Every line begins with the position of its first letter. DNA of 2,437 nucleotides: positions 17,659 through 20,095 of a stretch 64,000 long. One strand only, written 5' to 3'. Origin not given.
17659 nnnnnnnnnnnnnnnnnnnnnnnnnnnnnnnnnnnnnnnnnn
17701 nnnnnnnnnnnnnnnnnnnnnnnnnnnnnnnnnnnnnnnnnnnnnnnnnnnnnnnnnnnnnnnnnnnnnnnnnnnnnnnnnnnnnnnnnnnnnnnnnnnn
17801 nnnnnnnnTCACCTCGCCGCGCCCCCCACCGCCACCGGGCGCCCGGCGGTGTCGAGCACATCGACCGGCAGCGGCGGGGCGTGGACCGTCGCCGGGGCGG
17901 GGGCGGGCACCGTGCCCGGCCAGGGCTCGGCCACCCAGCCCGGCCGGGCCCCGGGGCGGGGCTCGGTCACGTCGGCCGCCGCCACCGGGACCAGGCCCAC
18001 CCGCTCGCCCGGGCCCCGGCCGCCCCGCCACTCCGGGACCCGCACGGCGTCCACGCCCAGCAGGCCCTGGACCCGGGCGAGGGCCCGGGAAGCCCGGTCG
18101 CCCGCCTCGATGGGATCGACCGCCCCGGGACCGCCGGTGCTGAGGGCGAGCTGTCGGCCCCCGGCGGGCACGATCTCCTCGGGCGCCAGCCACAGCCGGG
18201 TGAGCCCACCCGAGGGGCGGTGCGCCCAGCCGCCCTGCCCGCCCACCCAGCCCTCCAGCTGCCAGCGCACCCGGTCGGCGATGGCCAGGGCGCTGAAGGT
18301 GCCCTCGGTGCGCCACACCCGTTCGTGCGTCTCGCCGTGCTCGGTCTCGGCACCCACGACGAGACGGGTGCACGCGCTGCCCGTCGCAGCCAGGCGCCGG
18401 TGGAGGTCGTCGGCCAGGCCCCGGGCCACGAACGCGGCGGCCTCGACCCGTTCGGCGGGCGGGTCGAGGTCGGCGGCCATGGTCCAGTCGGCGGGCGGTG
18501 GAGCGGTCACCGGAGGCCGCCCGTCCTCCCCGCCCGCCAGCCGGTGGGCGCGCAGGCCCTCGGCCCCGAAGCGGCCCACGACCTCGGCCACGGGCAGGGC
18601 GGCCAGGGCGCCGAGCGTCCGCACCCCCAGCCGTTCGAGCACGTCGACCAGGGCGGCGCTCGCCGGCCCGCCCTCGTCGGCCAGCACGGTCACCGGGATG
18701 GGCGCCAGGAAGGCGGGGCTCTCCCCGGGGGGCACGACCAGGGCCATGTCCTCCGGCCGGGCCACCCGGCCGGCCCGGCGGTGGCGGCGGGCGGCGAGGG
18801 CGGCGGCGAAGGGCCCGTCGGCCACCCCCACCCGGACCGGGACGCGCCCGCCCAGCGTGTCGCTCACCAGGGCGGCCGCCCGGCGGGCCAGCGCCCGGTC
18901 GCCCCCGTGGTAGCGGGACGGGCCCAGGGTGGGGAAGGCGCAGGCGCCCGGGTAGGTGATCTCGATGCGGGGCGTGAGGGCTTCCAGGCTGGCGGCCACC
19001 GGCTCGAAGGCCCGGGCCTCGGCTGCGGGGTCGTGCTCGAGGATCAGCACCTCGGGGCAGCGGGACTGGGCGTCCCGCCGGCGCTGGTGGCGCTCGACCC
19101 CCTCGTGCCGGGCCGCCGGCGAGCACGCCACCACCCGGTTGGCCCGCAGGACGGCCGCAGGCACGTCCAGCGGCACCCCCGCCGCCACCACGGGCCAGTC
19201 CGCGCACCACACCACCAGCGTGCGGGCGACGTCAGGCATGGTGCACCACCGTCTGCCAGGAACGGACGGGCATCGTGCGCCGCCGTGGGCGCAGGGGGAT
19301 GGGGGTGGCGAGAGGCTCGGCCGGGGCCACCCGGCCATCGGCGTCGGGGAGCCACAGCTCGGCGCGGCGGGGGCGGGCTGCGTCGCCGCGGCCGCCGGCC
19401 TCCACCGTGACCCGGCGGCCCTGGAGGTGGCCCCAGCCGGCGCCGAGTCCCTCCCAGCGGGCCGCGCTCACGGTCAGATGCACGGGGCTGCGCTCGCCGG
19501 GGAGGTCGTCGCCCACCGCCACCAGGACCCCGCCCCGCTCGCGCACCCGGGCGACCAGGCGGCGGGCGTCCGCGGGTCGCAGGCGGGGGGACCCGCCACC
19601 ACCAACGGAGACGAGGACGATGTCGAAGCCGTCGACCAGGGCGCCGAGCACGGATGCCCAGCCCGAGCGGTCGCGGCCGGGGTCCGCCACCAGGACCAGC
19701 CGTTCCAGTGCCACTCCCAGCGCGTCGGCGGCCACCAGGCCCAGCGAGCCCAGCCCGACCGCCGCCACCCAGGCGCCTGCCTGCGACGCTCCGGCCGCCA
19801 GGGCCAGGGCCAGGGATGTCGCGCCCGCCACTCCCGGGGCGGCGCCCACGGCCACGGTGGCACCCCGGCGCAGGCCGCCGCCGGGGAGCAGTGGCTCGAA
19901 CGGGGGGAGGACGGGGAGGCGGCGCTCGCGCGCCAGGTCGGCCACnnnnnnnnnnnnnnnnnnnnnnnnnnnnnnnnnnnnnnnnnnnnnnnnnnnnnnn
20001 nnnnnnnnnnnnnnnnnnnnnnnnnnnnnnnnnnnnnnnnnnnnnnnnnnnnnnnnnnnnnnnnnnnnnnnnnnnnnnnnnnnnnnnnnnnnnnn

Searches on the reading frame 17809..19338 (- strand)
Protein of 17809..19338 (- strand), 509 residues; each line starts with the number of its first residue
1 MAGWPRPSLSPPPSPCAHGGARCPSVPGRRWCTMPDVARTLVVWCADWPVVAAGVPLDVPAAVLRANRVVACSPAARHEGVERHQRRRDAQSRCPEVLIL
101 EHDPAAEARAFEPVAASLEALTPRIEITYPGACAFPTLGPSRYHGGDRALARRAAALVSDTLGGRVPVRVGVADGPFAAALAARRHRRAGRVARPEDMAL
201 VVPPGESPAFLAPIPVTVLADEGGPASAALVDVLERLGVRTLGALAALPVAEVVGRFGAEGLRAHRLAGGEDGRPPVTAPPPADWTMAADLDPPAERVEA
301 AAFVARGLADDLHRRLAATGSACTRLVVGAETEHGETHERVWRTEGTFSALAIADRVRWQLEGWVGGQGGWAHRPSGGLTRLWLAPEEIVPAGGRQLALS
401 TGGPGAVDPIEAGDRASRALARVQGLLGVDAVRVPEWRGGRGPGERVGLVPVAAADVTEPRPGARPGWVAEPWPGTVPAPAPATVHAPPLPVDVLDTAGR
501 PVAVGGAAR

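Call 76: search_protein_families(library=pfam, proteins=[window:17809-19338:-], max_evalue=0.01)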
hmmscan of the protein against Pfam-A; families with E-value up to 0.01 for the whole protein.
window:17809-19338:- (509 aa): 1 family
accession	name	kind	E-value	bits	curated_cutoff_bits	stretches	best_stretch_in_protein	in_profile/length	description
PF00817.25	IMS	-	9.9e-13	48.7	23.2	1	59-183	21-147/148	impB/mucB/samB family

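Call 78: search_protein_families(library=ncbifam, proteins=[window:17809-19338:-], max_evalue=0.01)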
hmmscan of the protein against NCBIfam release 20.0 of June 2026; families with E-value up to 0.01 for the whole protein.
window:17809-19338:- (509 aa): 7 families
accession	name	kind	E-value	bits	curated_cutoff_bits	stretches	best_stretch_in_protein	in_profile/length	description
NF003015.0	PRK03858.1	subfamily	1.8e-12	47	367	1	68-323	40-282/399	DNA polymerase IV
NF002751.0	PRK02794.1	equivalog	1.5e-11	43.9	371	1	69-275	75-268/425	DNA polymerase IV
NF002882.0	PRK03348.1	equivalog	6e-11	41.8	389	1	168-328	142-291/461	DNA polymerase IV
NF002848.0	PRK03103.1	subfamily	3.3e-10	39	381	1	65-275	40-239/410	DNA polymerase IV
NF002677.0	PRK02406.1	equivalog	4e-07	29.4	256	1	58-275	34-237/357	DNA polymerase IV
NF002883.0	PRK03352.1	equivalog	9.6e-05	21.7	330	1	66-329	43-290/347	DNA polymerase IV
NF002492.0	PRK01810.1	equivalog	0.0021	16.8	399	1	68-275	49-241/412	DNA polymerase IV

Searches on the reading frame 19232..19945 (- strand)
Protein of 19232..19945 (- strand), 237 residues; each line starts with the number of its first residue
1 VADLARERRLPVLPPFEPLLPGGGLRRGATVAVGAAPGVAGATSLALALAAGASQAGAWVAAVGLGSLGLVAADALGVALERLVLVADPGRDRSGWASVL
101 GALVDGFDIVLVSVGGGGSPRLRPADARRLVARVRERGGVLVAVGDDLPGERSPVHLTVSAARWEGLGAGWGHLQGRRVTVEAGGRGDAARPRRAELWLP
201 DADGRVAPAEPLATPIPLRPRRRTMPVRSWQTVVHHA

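Call 76: search_protein_families(library=pfam, proteins=[window:19232-19945:-], max_evalue=0.01)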
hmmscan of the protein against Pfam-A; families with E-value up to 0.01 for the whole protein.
window:19232-19945:- (237 aa): 0 families

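Call 78: search_protein_families(library=ncbifam, proteins=[window:19232-19945:-], max_evalue=0.01)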
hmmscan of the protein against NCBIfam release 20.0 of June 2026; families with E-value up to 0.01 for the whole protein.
window:19232-19945:- (237 aa): 2 families
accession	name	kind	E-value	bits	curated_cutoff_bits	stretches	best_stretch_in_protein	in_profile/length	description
NF058630.1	repair_Rv3395c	exception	5.8e-39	133.3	65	1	19-186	1-153/153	DnaE2-dependent mutagenesis accessory factor ImuA'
NF033429.2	ImuA_translesion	equivalog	0.0035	17.3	150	1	19-159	26-163/181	translesion DNA synthesis-associated protein ImuA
